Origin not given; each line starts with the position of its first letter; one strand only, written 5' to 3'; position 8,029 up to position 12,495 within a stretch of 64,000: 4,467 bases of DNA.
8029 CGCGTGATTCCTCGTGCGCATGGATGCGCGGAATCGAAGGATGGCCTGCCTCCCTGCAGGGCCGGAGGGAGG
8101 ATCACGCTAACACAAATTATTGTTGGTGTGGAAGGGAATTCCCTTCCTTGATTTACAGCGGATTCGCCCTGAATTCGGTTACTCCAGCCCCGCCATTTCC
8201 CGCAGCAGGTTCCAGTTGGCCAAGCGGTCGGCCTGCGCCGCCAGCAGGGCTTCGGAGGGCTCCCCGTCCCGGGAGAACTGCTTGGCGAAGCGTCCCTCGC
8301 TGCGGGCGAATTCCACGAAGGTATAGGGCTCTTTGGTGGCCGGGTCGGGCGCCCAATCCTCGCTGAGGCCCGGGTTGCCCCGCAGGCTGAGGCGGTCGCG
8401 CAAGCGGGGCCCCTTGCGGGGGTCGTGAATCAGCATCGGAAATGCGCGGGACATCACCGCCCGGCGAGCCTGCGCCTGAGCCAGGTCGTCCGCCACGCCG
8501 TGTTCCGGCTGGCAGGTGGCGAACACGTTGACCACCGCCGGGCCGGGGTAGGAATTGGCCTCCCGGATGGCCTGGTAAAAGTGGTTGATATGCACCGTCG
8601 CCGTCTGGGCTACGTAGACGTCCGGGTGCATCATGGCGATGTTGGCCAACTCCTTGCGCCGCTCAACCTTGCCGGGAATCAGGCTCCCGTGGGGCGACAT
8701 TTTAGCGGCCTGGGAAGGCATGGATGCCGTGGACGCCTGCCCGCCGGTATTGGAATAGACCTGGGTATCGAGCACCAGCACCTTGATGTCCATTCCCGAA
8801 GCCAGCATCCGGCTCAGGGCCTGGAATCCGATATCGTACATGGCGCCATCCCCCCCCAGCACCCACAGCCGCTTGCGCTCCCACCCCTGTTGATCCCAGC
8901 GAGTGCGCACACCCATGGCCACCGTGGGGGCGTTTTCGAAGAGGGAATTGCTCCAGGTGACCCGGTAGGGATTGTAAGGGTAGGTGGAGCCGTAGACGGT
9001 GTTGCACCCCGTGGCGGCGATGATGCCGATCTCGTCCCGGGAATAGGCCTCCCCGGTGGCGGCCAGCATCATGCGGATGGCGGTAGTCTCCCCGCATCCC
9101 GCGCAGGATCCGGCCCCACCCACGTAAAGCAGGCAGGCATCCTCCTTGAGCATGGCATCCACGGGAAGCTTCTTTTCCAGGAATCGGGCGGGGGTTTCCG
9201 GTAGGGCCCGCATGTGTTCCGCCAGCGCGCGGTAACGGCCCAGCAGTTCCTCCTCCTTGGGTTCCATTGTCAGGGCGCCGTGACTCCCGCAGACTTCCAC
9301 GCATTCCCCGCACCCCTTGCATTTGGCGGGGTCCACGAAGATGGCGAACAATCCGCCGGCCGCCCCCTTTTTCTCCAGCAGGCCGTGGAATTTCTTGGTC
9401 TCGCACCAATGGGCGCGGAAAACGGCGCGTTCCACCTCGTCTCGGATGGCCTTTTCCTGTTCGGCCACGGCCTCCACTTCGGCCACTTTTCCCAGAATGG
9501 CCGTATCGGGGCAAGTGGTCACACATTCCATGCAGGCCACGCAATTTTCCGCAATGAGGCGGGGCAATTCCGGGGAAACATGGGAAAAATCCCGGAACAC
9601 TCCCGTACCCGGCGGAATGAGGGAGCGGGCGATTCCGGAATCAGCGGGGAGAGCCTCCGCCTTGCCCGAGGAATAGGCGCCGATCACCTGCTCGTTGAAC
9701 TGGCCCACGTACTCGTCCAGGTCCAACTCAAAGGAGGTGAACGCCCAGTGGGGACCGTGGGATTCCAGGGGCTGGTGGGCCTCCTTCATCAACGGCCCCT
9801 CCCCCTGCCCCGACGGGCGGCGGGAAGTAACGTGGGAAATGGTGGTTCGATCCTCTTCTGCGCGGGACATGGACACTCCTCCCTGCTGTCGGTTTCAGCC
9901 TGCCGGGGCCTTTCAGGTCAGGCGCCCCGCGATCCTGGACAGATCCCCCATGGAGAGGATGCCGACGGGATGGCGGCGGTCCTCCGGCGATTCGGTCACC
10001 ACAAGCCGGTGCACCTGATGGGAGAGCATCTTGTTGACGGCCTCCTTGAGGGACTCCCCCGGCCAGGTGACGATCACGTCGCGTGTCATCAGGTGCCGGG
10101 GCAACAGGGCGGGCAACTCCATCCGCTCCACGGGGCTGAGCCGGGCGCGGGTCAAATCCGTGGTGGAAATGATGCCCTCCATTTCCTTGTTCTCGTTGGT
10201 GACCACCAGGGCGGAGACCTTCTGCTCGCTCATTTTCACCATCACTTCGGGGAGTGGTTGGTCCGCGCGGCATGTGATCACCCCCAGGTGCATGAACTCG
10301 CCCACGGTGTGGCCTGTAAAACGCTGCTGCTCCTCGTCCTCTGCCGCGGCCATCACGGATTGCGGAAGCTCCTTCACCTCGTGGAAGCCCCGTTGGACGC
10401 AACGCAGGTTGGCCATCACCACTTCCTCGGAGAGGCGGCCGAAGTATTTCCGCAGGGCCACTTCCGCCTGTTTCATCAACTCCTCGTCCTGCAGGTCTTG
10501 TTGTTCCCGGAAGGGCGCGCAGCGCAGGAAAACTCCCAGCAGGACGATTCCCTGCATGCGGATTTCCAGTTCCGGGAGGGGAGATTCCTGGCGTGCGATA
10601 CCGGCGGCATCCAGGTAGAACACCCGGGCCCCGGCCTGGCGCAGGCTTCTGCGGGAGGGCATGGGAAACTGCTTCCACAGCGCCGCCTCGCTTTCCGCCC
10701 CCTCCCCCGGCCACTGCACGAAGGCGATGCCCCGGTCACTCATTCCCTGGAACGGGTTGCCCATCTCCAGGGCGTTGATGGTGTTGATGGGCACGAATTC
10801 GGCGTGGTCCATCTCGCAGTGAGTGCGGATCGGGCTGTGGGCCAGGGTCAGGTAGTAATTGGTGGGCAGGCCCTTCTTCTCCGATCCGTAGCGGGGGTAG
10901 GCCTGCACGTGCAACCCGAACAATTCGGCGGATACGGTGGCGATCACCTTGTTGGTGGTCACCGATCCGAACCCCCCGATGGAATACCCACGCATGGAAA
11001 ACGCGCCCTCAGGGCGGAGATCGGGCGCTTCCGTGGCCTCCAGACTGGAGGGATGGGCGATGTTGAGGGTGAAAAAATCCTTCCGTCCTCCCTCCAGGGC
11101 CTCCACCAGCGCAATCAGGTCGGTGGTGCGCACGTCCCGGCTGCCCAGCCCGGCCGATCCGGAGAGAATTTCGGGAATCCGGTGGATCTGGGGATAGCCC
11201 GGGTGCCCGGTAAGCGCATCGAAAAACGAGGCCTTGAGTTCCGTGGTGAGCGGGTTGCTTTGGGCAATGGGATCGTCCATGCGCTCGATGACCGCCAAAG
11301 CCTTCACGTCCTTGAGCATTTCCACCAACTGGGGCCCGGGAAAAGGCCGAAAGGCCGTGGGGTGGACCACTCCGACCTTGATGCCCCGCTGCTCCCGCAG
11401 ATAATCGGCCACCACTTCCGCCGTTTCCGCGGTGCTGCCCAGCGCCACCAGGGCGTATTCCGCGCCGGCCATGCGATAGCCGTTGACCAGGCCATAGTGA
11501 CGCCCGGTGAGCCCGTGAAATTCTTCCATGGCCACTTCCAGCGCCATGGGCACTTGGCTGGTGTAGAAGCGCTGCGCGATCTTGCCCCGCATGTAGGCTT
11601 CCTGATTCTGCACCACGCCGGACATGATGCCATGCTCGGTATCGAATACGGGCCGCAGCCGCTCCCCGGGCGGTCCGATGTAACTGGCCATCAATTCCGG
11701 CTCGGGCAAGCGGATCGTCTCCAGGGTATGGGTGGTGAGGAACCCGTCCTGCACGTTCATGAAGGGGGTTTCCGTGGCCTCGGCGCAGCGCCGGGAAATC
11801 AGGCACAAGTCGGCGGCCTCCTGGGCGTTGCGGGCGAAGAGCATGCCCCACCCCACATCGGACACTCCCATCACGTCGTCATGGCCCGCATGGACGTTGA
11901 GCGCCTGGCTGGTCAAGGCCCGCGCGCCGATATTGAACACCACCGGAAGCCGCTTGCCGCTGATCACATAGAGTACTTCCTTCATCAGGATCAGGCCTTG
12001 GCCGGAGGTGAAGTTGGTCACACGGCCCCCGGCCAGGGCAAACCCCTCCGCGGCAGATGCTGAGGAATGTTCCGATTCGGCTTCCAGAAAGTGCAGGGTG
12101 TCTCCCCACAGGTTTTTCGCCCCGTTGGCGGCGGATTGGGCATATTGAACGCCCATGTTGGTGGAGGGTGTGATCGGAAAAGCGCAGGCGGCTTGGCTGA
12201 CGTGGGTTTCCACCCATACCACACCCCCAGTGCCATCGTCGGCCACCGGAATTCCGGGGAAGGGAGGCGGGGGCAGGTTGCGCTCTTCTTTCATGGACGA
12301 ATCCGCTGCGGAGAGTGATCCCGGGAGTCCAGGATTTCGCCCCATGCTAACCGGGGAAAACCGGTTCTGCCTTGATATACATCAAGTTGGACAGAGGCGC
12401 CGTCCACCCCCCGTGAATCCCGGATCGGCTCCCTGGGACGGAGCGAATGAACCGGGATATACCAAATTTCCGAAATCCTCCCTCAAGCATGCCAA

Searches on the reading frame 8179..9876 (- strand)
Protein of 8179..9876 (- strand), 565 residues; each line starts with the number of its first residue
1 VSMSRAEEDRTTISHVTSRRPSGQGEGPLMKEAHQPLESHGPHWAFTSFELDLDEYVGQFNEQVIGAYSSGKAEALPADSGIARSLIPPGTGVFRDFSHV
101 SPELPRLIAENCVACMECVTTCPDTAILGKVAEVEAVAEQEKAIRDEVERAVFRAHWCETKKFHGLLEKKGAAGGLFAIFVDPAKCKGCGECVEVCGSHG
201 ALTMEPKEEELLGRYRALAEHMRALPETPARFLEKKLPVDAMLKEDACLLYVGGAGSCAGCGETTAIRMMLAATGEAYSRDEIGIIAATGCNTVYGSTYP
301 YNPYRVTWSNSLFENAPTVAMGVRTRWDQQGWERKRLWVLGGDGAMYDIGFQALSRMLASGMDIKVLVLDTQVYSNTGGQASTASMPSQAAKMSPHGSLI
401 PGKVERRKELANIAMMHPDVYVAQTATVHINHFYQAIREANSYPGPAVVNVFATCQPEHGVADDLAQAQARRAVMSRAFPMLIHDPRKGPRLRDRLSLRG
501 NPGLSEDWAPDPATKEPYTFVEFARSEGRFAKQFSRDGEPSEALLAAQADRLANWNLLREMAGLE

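Call 77: search_protein_families(library=pfam, proteins=[window:8179-9876:-], max_evalue=0.001)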
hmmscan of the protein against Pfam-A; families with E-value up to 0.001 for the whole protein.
window:8179-9876:- (565 aa): 9 families
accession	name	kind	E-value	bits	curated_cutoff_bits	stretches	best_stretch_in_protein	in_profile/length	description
PF02775.26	TPP_enzyme_C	-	2.9e-13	50.3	21.9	1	289-451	2-151/151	Thiamine pyrophosphate enzyme, C-terminal TPP binding domain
PF12837.12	Fer4_6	-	1.2e-07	31.7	25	1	180-197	3-20/24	4Fe-4S binding domain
PF13237.11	Fer4_10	-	4.9e-07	30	25.5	0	179-201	2-25/53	4Fe-4S dicluster domain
PF13484.11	Fer4_16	-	2e-06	28.9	30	0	111-142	1-32/66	4Fe-4S double cluster binding domain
PF00037.32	Fer4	-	8.9e-06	25.7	21.1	1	180-196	2-18/24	4Fe-4S binding domain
PF14697.11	Fer4_21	-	1.5e-05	25.4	35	0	110-127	6-26/59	4Fe-4S dicluster domain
PF12797.12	Fer4_2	-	3.1e-05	24.1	24.5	0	178-196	2-20/22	4Fe-4S binding domain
PF12838.12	Fer4_7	-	5.4e-05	24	27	1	111-197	1-49/52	4Fe-4S dicluster domain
PF13187.11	Fer4_9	-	0.0001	22.7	27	1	111-198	1-49/52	4Fe-4S dicluster domain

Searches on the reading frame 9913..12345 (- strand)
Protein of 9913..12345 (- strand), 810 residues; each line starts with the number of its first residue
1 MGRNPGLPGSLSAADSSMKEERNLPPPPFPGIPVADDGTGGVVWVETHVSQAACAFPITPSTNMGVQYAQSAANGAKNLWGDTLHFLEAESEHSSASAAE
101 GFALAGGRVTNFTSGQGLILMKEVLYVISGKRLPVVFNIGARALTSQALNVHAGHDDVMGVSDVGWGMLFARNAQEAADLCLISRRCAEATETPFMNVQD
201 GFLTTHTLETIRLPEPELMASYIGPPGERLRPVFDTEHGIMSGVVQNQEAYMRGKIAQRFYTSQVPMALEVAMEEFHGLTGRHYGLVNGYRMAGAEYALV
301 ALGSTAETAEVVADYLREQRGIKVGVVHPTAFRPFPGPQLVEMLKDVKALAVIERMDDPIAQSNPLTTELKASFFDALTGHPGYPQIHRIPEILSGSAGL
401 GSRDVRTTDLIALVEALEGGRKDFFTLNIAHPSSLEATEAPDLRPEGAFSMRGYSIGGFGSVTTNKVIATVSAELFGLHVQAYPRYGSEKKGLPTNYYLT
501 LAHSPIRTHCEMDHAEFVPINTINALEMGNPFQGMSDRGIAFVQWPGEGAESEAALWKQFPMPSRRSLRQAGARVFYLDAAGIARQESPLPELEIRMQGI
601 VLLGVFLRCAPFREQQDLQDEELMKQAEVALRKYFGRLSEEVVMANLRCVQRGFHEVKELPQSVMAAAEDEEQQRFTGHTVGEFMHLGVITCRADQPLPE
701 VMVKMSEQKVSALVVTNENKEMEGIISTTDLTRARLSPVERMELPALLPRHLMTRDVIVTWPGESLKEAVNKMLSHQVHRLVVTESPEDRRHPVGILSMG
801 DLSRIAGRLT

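Call 18: search_protein_families(library=phrogs, proteins=[window:9913-12345:-], max_evalue=0.001)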
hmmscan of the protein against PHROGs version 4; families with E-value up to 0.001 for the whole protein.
window:9913-12345:- (810 aa): 0 families

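Call 77: search_protein_families(library=pfam, proteins=[window:9913-12345:-], max_evalue=0.001)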
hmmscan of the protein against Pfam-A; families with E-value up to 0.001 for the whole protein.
window:9913-12345:- (810 aa): 5 families
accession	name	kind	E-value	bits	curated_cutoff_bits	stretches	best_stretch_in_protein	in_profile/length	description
PF01855.24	POR_N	-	4.4e-53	180.8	27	1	51-267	9-224/231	Pyruvate flavodoxin/ferredoxin oxidoreductase, thiamine diP-bdg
PF00571.33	CBS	-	5.3e-23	81.5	24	2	681-735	1-55/57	CBS domain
PF01558.24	POR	-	2.8e-20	73.6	27.4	1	457-654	1-172/173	Pyruvate ferredoxin/flavodoxin oxidoreductase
PF17147.9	PFOR_II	-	2.9e-18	66.5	27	1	295-376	1-80/102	Pyruvate:ferredoxin oxidoreductase core domain II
PF02780.25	Transketolase_C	-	5.8e-07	29.9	25.9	1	294-354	9-68/124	Transketolase, C-terminal domain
